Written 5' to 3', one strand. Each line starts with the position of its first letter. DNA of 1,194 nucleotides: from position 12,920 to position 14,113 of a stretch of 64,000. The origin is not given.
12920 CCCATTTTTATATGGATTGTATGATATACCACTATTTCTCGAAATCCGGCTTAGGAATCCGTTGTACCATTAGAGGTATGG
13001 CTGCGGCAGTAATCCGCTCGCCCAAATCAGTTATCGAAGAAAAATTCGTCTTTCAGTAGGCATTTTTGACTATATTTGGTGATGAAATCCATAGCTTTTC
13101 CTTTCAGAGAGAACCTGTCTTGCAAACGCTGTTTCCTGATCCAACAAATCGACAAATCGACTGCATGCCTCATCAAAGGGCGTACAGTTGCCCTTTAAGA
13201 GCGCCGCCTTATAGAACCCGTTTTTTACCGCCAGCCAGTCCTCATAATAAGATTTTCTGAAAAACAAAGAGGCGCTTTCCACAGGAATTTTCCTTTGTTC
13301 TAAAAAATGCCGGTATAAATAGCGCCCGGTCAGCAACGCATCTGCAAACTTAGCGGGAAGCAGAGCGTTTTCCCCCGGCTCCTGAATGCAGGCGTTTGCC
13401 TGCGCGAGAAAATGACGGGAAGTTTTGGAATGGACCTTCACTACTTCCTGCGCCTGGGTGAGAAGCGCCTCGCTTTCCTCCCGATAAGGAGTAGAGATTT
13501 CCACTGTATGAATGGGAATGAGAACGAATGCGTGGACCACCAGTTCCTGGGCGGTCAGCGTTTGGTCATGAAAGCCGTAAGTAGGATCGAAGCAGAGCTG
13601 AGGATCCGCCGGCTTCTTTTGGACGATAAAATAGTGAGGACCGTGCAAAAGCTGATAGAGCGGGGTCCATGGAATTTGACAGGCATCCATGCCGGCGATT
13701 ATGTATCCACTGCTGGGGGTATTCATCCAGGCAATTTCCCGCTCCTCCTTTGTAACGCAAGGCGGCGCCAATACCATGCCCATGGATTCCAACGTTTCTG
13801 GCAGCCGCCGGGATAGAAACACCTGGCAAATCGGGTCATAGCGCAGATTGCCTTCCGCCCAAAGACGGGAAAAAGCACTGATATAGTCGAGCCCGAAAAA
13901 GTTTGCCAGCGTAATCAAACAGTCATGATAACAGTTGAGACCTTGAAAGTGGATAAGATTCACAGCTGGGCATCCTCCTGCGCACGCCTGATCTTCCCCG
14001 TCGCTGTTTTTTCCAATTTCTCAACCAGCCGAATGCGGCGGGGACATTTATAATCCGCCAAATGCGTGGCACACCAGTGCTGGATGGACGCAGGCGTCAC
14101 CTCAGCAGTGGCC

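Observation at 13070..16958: A carrier-protein acylation cassette (ACP + ANL ligase + BtrH-like transferase) sits directly behind a BclB/BclA-type collagen-like surface protein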

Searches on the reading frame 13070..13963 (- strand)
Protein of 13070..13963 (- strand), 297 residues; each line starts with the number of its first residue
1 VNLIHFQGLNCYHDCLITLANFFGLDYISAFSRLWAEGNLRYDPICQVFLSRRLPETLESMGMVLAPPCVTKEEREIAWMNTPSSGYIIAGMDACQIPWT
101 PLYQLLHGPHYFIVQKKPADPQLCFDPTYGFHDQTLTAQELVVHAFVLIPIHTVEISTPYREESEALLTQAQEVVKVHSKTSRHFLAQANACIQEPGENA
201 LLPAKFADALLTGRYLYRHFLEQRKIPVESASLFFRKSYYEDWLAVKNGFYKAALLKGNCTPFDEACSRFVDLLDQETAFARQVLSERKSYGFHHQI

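Call 3: search_protein_families(library=pfam, proteins=[window:13070-13963:-], max_evalue=0.1)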
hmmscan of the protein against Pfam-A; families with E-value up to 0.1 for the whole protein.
window:13070-13963:- (297 aa): 0 families

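Call 4: search_protein_families(library=ncbifam, proteins=[window:13070-13963:-], max_evalue=0.1)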
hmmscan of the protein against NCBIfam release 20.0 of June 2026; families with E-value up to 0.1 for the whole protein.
window:13070-13963:- (297 aa): 0 families

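Call 6: find_homologous_proteins(query=window:13070-13963:-, max_evalue=0.001)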
Query window:13070-13963:- (297 aa): 55 proteins with E <= 0.001 among 732 candidates.
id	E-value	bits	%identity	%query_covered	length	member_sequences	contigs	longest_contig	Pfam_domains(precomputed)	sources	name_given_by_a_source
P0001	4.6e-200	681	98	100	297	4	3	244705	-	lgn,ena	-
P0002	6.1e-110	385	59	96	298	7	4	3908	-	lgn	-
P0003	1.0e-105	371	58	96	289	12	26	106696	-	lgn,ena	-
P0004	5.1e-105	369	57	96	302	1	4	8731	-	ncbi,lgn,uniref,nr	ncbi:hypothetical protein GPL15_15735 [Clostridium sp. MCC353]|uniref:hypothetical protein n=1 Tax=C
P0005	6.8e-104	365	58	97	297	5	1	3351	-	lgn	-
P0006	3.1e-103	363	57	96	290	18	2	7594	-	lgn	-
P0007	1.3e-102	361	56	96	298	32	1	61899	-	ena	-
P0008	1.4e-102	361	57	96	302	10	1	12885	-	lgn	-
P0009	1.4e-102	361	56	96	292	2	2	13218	-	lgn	-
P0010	4.6e-101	356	57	96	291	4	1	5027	-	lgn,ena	-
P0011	5.4e-101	356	57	96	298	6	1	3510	-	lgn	-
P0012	1.7e-100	354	56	96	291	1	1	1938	-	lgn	-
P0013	2.7e-100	354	56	96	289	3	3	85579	-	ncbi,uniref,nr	ncbi:hypothetical protein [Extibacter muris]|uniref:hypothetical protein n=1 Tax=Extibacter muris Ta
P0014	2.8e-100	353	55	96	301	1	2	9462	-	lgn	-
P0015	1.3e-99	351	54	96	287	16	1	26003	-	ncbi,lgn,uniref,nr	ncbi:MAG: hypothetical protein Q4C69_11005 [Lachnoclostridium edouardi]|uniref:hypothetical protein 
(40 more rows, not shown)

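Call 8: search_protein_families(library=pfam, alignment_id=A1, max_evalue=10)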
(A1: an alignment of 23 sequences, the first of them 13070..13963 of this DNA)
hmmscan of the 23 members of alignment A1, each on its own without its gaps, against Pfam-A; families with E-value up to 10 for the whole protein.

A. member 1, window:13070-13963:- (297 aa): 0 families

B. families by the number of members that match (of 23 scanned): 4 families
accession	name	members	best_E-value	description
PF14399.12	BtrH_N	3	0.00011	Butirosin biosynthesis protein H, N-terminal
PF08893.15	DUF1839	3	0.00012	Domain of unknown function (DUF1839)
PF02671.26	PAH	1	0.091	Paired amphipathic helix repeat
PF13289.12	SIR2_2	1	0.15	SIR2-like domain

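Call 9: search_solved_structures(query=A1, max_evalue=10, show_alignments=2)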
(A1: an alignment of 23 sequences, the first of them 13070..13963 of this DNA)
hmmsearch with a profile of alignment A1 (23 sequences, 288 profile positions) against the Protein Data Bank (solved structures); distinct sequences matched with E-value up to 10: 4.
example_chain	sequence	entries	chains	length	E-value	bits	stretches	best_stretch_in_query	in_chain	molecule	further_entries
6x8n_A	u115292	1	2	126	0.46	12.9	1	177-286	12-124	De novo designed ABLE protein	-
9taq_A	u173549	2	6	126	0.51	12.7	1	178-286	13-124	De novo photoenzyme variant ABLE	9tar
6w6x_A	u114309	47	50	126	0.64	12.4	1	177-286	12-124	De novo designed ABLE protein | De novo designed ABLE | D-ABLE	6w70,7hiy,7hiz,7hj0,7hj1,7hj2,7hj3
9tau_A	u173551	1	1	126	0.9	11.9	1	187-284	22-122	De novo photoenzyme variant ABLE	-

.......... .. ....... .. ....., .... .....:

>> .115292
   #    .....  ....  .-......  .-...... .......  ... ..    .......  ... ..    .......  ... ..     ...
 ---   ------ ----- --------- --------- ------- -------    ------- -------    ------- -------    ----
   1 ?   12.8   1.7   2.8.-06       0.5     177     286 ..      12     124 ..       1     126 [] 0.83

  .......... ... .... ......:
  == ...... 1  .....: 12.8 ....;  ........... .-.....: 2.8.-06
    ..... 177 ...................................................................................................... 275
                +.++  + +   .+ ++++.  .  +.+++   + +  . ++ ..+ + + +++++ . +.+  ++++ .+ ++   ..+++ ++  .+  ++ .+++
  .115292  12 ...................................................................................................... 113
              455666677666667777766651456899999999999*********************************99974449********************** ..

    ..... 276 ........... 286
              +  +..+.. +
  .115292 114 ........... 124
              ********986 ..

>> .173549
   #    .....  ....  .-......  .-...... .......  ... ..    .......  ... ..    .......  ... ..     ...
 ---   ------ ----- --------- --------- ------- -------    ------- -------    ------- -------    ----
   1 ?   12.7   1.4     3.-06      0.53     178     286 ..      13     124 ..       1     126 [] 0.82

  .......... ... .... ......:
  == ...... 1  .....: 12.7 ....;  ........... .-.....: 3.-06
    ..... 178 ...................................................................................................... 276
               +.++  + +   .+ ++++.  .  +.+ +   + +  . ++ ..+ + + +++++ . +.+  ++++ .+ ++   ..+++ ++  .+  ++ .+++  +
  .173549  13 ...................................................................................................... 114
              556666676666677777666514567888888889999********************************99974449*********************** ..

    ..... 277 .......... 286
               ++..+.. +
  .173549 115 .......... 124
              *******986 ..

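Call 11: find_related_loci(query=A1, collection=genome_contigs, flank=10000)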
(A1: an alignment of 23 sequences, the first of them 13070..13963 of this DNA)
Query A1 (297 aa) in genome_contigs; peptide patterns used: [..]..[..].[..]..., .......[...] (x = any residue, [..] = any of these).
43 stretches matched a pattern; 22 encode a relative of the query (tblastn E <= 1e-3); 22 distinct loci.
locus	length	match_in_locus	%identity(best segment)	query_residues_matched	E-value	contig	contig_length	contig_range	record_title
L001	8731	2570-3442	57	1-286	4e-109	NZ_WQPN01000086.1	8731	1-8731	Clostridium sp. MCC353 NODE_111_length_8651_cov_49.224251, whole genome shotgun sequence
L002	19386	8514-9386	57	1-286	9e-106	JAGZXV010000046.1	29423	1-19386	MAG: Clostridiaceae bacterium isolate L2_013_000G1_dasL2_013_000G1_metabat.metabat.107 L2_013_000G1_scaffold_1364, whole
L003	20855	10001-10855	57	1-284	3e-104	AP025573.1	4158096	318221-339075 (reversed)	Lachnospiraceae bacterium CE91-St61 DNA, complete genome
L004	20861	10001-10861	54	1-286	3e-104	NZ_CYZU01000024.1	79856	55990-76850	Faecalicatena contorta strain 2789STDY5834876, whole genome shotgun sequence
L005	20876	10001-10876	54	1-291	4e-104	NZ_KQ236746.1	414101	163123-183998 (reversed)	Dorea sp. D27 supercont1.4, whole genome shotgun sequence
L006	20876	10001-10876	54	1-290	3e-103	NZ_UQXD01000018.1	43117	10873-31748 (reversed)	Uncultured Oscillibacter sp. isolate UMGS728, whole genome shotgun sequence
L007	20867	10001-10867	50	1-290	2e-93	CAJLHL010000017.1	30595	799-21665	MAG TPA_asm: uncultured Clostridiales bacterium isolate ERR1600730-bin.21 genome assembly, contig: NODE_1823_length_3059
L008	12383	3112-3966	50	1-285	9e-92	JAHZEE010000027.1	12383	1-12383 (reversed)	MAG: Clostridiales bacterium isolate HRGM_Genome_2644 HRGM_Genome_2644_27, whole genome shotgun sequence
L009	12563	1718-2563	53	1-287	6e-90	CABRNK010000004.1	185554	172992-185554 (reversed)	MAG TPA_asm: uncultured Ruminococcaceae bacterium isolate MGYG-HGUT-01760 genome assembly, contig: GUT_GENOME107124_4, w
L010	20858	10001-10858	39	1-285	3e-67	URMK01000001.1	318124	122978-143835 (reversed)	uncultured Lachnospiraceae bacterium isolate UMGS1134 genome assembly, contig: NODE_4_length_318124_cov_13.040479, whole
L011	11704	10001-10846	37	1-285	9e-63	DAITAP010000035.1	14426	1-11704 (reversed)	MAG TPA_asm: Caproicibacter sp. isolate CTOTU40087 NODE_2887_length_14426_cov_2.768353, whole genome shotgun sequence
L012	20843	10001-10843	38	1-284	9e-62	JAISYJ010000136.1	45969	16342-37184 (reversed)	MAG: Hungatella sp. isolate Nc350_bin24 k119_1578152, whole genome shotgun sequence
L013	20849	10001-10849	37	1-286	2e-60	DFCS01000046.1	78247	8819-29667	MAG TPA_asm: Hungatella sp. UBA3048 UBA3048_contig_1677, whole genome shotgun sequence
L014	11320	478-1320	37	1-284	4e-59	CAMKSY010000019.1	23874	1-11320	MAG: uncultured Pelosinus sp. isolate SRR12377472_bin.15_metawrap_v1.3_MAG genome assembly, contig: SRR12377472_676, who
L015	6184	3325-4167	36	1-284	2e-58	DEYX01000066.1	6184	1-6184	MAG TPA_asm: Hungatella sp. UBA3147 UBA3147_contig_2965, whole genome shotgun sequence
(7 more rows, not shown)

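Call 20: predict_structure(alignment_id=A1)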
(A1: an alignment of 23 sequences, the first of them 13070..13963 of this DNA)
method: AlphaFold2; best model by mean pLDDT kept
length: 297 residues; sequences in the alignment: 23
mean_pLDDT: 91.2   pTM: 0.87
mean pLDDT of the five models: 91.2, 90.7, 90.5, 90.5, 90.2
residues with pLDDT >= 90: 237; 70-90: 45; 50-70: 9; < 50: 6
segments of 3 or more residues with pLDDT < 50: 292-297
pLDDT, mean of each block of 10 residues (from residue 1): 89 95 94 93 86 92 94 97 97 94 88 97 97 97 97 82 77 95 93 86 95 94 92 96 97 85 96 98 86 42
secondary structure, 60 per line:
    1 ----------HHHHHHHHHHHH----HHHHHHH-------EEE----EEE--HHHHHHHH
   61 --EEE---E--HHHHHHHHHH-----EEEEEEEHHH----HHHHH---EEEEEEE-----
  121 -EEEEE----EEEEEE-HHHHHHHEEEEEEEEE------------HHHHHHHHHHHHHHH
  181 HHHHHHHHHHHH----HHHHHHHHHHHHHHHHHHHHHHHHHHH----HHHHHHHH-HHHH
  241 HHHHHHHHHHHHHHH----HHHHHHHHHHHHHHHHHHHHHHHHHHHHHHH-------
elements in order: H11-22 H27-33 E41-43 E48-50 H53-60 E63-65 H72-81 E87-93 H101-105 E109-115 E122-126 E131-136 H138-144 E145-153 H166-192 H197-223 H228-235 H237-255 H260-290

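Call 24: fold_search(model_id=the predicted structure, library=pdb)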
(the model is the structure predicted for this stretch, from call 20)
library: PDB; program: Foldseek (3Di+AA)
matches with E <= 10: 585; with E <= 0.001: 12
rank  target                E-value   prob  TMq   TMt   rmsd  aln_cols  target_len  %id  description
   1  9qvj_A                3.0e-08  1.00  0.58  0.56   6.5       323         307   14  Crystal structure of CtaG from Ruminiclostridium cellulolyticum (P2(1)-medium) (released 2025-10-01)
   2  8gs1_B                2.6e-07  1.00  0.63  0.57   6.3       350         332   11  Crystal structure of AziU2-U3 complex from Streptomyces sahachiroi NRRL2485 (released 2023-09-06)
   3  7wuw_C                3.0e-07  1.00  0.67  0.61   5.5       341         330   11  Crystal structure of AziU3/U2 from Streptomyces sahachiroi (released 2022-09-07)
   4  8gs1_D                9.2e-07  1.00  0.65  0.58   6.2       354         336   12  Crystal structure of AziU2-U3 complex from Streptomyces sahachiroi NRRL2485 (released 2023-09-06)
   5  7yn1_B                1.3e-05  1.00  0.54  0.48   7.7       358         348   12  Crystal structure of selenomethionine labeled CcbD (released 2023-08-02)
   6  9dks_A                3.5e-05  1.00  0.57  0.51   6.9       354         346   11  Crystal structure of CcbD C19S mutant complexed with single PCP domain of CcbZ (released 2025-09-17)
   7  7yn1_A                4.1e-05  1.00  0.55  0.49   7.1       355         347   11  Crystal structure of selenomethionine labeled CcbD (released 2023-08-02)
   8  7yn2_A                8.3e-05  1.00  0.55  0.49   7.8       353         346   11  Crystal structure of CcbD with methylthiolincosamide (released 2023-08-02)
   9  9dks_B                1.4e-04  1.00  0.55  0.49   7.2       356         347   12  Crystal structure of CcbD C19S mutant complexed with single PCP domain of CcbZ (released 2025-09-17)
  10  9dkr_A                1.5e-04  1.00  0.56  0.50   7.2       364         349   12  Crystal structure of CcbD complexed with PCP domain of CcbZ (released 2025-10-01)
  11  7yn2_B                2.0e-04  1.00  0.53  0.47   7.9       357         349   12  Crystal structure of CcbD with methylthiolincosamide (released 2023-08-02)
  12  9dkr_B                2.1e-04  1.00  0.56  0.50   7.1       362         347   12  Crystal structure of CcbD complexed with PCP domain of CcbZ (released 2025-10-01)
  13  8vp5_B                4.3e-03  0.99  0.34  0.17  22.9       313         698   14  Cryo-EM structure of the ABC transporter PCAT1 bound with ADP and Substrate (released 2024-10-30)
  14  8vp5_A                1.5e-02  0.95  0.34  0.17  22.8       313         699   13  Cryo-EM structure of the ABC transporter PCAT1 bound with ADP and Substrate (released 2024-10-30)
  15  8vpb_A                2.2e-02  0.95  0.35  0.17  21.8       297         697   11  Cryo-EM structure of the ABC transporter PCAT1 bound with MgADP_Class_2 (released 2024-10-30)
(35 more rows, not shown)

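Call 84: search_protein_families(library=phrogs, proteins=[window:13070-13963:-], max_evalue=0.001)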
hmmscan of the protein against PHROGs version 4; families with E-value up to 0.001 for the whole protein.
window:13070-13963:- (297 aa): 0 families

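Call 89: find_related_loci(query=A1, collection=metagenome_contigs, flank=5000)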
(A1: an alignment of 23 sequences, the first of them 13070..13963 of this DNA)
Query A1 (297 aa) in metagenome_contigs; peptide patterns used: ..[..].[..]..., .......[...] (x = any residue, [..] = any of these).
95 stretches matched a pattern; 22 encode a relative of the query (tblastn E <= 1e-3); 22 distinct loci.
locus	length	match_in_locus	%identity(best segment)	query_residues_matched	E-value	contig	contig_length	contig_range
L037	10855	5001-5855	55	1-285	8e-104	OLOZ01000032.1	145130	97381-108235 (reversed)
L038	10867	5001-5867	50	1-290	9e-94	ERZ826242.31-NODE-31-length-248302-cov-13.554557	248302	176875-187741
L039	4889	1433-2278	53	1-287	2e-90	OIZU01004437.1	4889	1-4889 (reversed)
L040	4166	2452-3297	53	1-287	1e-90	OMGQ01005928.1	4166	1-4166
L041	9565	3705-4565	46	1-287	1e-87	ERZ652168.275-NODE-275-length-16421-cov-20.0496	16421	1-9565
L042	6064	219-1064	41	1-285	4e-73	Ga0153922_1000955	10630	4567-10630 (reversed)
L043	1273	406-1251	40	1-285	3e-76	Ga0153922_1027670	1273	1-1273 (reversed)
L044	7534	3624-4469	40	1-285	5e-71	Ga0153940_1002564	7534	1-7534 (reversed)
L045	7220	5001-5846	38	1-285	7e-71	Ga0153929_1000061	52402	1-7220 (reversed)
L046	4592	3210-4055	38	1-285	8e-70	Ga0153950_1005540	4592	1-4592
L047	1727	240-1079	40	1-283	8e-72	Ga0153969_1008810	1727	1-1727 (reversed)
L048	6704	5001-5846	37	1-285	3e-63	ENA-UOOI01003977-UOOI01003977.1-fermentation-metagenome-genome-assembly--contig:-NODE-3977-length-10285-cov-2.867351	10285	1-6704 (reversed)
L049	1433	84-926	36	1-284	5e-59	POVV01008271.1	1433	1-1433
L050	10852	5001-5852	35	1-285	4e-53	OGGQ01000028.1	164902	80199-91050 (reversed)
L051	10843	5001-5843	36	1-284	8e-59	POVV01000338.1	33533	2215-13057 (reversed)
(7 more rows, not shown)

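Call 90: find_related_loci(query=A1, collection=viral_contigs, flank=5000)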
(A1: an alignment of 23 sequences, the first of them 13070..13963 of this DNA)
Query A1 (297 aa) in viral_contigs; peptide patterns used: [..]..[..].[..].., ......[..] (x = any residue, [..] = any of these).
27 stretches matched a pattern, but none encodes a relative of the query by tblastn (E <= 1e-3).
